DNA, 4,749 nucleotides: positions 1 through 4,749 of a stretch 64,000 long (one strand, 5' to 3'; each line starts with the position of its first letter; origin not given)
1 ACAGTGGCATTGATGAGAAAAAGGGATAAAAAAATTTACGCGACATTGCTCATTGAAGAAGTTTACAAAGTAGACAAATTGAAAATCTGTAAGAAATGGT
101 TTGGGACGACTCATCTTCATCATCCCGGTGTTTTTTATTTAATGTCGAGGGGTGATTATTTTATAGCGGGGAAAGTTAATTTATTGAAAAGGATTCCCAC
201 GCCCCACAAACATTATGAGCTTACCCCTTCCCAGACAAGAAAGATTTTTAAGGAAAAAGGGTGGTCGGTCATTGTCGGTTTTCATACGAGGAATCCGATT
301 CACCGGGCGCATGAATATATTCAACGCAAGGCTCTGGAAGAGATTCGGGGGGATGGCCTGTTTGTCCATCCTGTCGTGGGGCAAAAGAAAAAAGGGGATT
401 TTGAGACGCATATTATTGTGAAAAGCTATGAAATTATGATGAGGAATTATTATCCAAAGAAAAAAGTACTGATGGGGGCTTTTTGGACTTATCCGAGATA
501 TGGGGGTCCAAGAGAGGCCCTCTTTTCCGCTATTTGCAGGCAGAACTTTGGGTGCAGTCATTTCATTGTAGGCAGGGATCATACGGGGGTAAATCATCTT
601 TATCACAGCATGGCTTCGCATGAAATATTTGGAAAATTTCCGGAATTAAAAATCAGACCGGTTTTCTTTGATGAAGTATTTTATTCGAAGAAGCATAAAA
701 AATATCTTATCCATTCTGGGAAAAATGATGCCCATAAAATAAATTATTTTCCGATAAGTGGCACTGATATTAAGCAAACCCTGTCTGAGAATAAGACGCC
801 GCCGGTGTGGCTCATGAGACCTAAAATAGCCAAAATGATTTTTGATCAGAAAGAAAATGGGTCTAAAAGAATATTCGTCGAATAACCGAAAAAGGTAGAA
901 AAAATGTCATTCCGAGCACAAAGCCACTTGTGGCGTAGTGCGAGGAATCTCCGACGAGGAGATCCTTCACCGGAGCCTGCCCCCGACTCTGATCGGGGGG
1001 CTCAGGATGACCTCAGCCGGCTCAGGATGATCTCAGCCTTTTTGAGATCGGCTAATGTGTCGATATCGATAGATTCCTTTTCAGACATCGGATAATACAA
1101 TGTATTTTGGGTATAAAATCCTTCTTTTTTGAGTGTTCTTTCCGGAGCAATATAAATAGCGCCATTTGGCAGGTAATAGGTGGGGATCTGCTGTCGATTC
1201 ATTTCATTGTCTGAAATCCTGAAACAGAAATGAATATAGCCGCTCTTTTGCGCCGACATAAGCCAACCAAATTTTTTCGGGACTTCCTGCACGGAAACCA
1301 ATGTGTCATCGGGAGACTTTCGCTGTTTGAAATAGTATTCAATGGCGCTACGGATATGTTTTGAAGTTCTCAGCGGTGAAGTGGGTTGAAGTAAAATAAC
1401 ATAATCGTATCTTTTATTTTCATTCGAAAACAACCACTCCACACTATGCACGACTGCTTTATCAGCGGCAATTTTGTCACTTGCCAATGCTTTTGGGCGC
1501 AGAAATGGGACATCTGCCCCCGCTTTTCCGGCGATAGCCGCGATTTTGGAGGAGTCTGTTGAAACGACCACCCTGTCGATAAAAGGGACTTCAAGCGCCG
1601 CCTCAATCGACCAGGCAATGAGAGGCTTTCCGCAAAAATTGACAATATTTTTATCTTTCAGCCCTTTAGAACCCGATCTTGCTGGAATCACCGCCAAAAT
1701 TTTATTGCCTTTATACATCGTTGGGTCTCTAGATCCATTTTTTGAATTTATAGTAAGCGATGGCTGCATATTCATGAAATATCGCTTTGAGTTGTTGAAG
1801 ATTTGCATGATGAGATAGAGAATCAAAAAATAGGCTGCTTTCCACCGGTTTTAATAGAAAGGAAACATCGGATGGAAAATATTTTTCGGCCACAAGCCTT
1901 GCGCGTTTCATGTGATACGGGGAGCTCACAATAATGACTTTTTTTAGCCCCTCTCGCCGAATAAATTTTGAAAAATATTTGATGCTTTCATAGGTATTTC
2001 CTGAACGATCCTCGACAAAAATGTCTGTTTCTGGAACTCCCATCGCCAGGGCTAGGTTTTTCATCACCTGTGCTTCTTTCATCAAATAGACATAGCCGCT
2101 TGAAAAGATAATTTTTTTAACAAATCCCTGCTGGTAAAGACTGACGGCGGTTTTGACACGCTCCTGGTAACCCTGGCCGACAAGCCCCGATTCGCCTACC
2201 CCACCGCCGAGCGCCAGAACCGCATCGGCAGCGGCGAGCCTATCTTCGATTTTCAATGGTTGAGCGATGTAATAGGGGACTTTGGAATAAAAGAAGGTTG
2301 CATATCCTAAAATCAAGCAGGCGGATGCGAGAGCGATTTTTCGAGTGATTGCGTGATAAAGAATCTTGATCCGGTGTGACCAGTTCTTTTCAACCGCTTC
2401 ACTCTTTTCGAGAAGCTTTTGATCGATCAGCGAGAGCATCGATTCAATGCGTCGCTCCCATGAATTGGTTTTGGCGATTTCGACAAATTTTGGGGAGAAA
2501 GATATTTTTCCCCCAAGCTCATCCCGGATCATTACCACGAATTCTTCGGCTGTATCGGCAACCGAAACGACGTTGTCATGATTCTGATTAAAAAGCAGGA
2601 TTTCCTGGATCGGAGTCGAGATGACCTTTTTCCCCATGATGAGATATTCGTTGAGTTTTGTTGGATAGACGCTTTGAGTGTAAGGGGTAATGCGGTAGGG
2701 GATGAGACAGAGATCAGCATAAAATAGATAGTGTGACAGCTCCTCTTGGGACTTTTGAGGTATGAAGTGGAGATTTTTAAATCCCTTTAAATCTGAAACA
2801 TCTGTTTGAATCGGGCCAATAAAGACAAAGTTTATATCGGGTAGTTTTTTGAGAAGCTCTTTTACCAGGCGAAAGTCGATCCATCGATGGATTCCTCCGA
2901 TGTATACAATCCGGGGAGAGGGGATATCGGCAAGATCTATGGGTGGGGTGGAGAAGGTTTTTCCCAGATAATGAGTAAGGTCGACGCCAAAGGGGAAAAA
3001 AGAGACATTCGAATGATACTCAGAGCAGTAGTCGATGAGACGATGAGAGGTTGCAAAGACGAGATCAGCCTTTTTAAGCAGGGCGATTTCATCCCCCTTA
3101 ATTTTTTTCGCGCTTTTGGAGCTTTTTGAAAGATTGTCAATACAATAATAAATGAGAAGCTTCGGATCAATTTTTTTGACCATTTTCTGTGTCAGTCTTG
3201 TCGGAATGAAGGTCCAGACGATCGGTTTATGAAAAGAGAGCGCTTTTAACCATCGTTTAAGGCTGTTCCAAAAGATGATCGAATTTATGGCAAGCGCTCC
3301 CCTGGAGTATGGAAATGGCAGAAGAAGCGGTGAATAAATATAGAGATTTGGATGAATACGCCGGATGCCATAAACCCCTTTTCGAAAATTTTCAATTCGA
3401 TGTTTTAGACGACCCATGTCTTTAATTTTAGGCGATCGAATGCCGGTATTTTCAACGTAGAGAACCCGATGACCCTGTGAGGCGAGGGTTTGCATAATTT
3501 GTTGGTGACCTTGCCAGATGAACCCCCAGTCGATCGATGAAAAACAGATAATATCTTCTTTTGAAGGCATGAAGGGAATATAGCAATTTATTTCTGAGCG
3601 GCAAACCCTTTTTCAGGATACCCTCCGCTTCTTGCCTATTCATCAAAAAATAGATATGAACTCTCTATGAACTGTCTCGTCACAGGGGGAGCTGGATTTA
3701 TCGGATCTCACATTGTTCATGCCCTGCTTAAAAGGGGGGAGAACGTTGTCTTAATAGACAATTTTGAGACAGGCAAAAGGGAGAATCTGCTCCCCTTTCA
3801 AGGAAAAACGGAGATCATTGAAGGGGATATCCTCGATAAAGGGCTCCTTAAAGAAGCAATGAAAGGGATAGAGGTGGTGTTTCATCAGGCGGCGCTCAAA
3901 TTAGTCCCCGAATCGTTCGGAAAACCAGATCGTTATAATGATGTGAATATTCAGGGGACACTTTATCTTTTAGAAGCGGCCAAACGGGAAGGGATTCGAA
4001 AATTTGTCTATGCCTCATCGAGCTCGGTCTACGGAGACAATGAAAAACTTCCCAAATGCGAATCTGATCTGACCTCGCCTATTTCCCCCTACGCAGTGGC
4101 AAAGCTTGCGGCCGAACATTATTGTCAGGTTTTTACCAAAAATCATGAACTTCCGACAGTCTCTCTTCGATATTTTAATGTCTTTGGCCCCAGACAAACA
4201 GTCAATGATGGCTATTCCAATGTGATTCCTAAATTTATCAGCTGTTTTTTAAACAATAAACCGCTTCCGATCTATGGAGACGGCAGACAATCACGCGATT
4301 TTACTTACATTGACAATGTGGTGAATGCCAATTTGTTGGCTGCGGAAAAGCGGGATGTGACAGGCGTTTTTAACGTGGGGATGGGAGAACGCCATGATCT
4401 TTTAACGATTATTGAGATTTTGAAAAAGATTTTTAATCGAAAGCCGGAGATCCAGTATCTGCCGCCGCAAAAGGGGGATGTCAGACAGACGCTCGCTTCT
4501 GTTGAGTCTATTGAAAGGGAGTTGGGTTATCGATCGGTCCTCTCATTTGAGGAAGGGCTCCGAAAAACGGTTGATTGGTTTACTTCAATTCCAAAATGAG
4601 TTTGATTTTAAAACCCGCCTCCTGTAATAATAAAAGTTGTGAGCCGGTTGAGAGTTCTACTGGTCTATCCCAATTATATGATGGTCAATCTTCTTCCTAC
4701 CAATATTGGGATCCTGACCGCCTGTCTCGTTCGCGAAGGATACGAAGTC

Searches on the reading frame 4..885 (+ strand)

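Call 6: search_protein_families(library=pfam, proteins=[window:4-885:+], max_evalue=0.001)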
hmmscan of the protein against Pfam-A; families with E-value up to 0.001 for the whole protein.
window:4-885:+ (293 aa): 2 families
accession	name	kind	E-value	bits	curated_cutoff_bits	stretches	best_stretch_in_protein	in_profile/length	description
PF01747.23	ATP-sulfurylase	-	8.1e-75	251.3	24.3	1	70-280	2-210/212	ATP-sulfurylase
PF14306.12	PUA_2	-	1.4e-13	51.2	27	1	3-62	100-158/159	PUA-like domain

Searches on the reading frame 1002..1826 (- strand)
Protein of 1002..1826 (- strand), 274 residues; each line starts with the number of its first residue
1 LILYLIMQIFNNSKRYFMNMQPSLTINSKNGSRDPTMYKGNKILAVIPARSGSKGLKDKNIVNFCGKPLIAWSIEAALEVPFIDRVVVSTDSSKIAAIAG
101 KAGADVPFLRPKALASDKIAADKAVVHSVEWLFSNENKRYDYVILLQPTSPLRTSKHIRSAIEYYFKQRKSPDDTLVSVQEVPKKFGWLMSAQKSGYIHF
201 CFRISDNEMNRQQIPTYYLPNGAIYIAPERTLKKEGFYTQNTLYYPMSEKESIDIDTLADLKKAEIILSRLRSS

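Call 6: search_protein_families(library=pfam, proteins=[window:1002-1826:-], max_evalue=0.001)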
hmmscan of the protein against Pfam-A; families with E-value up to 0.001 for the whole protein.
window:1002-1826:- (274 aa): 2 families
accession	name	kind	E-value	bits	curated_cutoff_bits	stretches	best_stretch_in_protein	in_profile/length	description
PF02348.25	CTP_transf_3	-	8.8e-26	91.5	22.6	1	45-178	2-121/217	Cytidylyltransferase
PF12804.13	NTP_transf_3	-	0.00052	20.7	27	1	57-108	14-62/160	MobA-like NTP transferase domain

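Call 40: search_protein_families(library=ncbifam, proteins=[window:1002-1826:-], max_evalue=0.00001)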
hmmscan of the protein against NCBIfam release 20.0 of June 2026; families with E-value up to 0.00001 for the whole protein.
window:1002-1826:- (274 aa): 6 families
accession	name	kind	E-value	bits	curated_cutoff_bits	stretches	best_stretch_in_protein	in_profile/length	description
TIGR03584.1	PseF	equivalog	3.4e-44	151.1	205.7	1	44-267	1-219/222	pseudaminic acid cytidylyltransferase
NF003952.0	PRK05450.1-5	subfamily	3.4e-17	62.4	193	1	42-171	2-122/250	3-deoxy-manno-octulosonate cytidylyltransferase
NF009905.0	PRK13368.1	subfamily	1.2e-13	51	255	1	42-172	2-121/243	3-deoxy-manno-octulosonate cytidylyltransferase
NF003950.0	PRK05450.1-3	subfamily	3.6e-11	42.9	234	1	42-164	2-116/248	3-deoxy-manno-octulosonate cytidylyltransferase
NF003948.0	PRK05450.1-1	equivalog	2.1e-10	40.2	281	1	41-165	4-120/248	3-deoxy-manno-octulosonate cytidylyltransferase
TIGR00466.1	kdsB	equivalog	1.5e-07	31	155.2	1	45-109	5-68/241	3-deoxy-manno-octulosonate cytidylyltransferase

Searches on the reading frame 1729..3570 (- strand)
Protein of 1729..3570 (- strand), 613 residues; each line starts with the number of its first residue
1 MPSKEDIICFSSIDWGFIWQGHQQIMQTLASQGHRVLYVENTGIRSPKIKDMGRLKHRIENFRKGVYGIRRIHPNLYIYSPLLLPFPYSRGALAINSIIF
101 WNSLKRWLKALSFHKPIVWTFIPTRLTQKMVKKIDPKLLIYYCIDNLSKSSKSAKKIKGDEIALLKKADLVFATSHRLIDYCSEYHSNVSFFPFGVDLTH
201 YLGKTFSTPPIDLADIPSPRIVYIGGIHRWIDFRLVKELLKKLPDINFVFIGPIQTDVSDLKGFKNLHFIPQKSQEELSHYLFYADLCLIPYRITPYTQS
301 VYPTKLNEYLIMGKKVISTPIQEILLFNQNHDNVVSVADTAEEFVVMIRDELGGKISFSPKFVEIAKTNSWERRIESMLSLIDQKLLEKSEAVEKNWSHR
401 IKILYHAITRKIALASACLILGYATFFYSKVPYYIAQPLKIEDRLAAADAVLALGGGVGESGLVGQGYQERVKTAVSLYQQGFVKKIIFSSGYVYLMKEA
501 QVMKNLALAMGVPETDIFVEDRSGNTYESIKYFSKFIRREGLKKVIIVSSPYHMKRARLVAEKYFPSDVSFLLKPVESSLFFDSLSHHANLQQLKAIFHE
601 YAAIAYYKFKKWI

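Call 6: search_protein_families(library=pfam, proteins=[window:1729-3570:-], max_evalue=0.001)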
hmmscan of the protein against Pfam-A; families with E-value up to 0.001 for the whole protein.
window:1729-3570:- (613 aa): 3 families
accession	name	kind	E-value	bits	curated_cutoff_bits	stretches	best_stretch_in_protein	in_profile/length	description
PF02698.23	DUF218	-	9.7e-27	93.9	27.6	1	449-602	1-132/133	DUF218 domain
PF13692.12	Glyco_trans_1_4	-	8.8e-06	26.5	27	1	219-345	2-133/142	Glycosyl transferases group 1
PF00534.26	Glycos_transf_1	-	0.00074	19.5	26.4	0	233-344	30-148/172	Glycosyl transferases group 1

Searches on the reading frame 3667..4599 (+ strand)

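Call 6: search_protein_families(library=pfam, proteins=[window:3667-4599:+], max_evalue=0.001)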
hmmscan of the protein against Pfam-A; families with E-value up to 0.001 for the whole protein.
window:3667-4599:+ (310 aa): 8 families
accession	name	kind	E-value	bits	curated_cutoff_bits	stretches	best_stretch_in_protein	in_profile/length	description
PF01370.27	Epimerase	-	4.9e-68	229.6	20.9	1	4-238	2-240/240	NAD dependent epimerase/dehydratase family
PF16363.11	GDP_Man_Dehyd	-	9e-58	196.7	27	1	4-301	1-332/332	GDP-mannose 4,6 dehydratase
PF01073.25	3Beta_HSD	-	2.4e-35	122.3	22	1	4-228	1-231/280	3-beta hydroxysteroid dehydrogenase/isomerase family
PF02719.21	Polysacc_synt_2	-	9.1e-21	74.7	20.2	1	4-261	2-252/293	Polysaccharide biosynthesis protein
PF13460.12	NAD_binding_10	-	3.6e-15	56.8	27.2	1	7-153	1-131/184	NAD(P)H-binding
PF07993.18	NAD_binding_4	-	6.7e-14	52.1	20.1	1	5-221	1-257/258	Male sterility protein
PF04321.23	RmlD_sub_bind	-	7.9e-13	48.6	27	1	1-160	1-143/287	RmlD substrate binding domain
PF05368.20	NmrA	-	5.3e-12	46.4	27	1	4-118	6-107/298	NmrA-like family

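Call 63: search_protein_families(library=ncbifam, proteins=[window:3667-4599:+], max_evalue=1e-10)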
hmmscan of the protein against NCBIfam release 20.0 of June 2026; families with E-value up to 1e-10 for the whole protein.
window:3667-4599:+ (310 aa): 22 families
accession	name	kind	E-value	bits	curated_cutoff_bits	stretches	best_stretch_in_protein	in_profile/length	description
NF011728.1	PRK15181.1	equivalog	5.8e-64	216.3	760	1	3-306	18-338/348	Vi polysaccharide biosynthesis UDP-N-acetylglucosaminuronic acid C-4 epimerase TviC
TIGR01179.1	galE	equivalog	1.2e-58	198.5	262.3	1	3-307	2-327/332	UDP-glucose 4-epimerase GalE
TIGR01181.1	dTDP_gluc_dehyt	equivalog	3e-54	184.3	365.1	1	3-306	2-312/321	dTDP-glucose 4,6-dehydratase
TIGR04180.1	EDH_00030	hypoth_equivalog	2.1e-50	171.5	475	1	4-289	2-293/297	NAD-dependent 4,6-dehydratase LegB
TIGR02197.1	heptose_epim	equivalog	6.8e-50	170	274.6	1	4-306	2-314/316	ADP-glyceromanno-heptose 6-epimerase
NF007956.0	PRK10675.1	subfamily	5e-41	140.9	394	1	1-309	1-333/338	UDP-glucose 4-epimerase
NF007490.0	PRK10084.1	subfamily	2e-31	109.3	649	1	1-306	1-335/361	dTDP-glucose 4,6-dehydratase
NF042422.1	oxyalk_red_OleD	equivalog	5.8e-31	108.1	580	1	1-228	1-217/329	2-alkyl-3-oxoalkanoate reductase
NF007582.0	PRK10217.1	equivalog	1.9e-30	106.2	698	1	3-306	4-332/355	dTDP-glucose 4,6-dehydratase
TIGR03466.1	HpnA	hypoth_equivalog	3.8e-30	104.9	367.65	1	1-262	1-252/327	hopanoid-associated sugar epimerase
NF008360.0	PRK11150.1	equivalog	2.5e-29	102.5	452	1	4-266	3-263/310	ADP-glyceromanno-heptose 6-epimerase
NF042423.1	oxyalk_red_Shew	equivalog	2.8e-23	82.5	580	1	3-228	11-223/331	2-alkyl-3-oxoalkanoate reductase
NF047922.1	GDPFucSynFcl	equivalog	7.6e-23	81.4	500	1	4-306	6-302/308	GDP-L-fucose synthase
NF052578.1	StrlDmthSdmBMthl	equivalog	1.8e-21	77.3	600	1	1-257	1-246/328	sterol demethylase protein SdmB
TIGR02622.1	CDP_4_6_dhtase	equivalog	1e-19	70.9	278.45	1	3-306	7-331/352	CDP-glucose 4,6-dehydratase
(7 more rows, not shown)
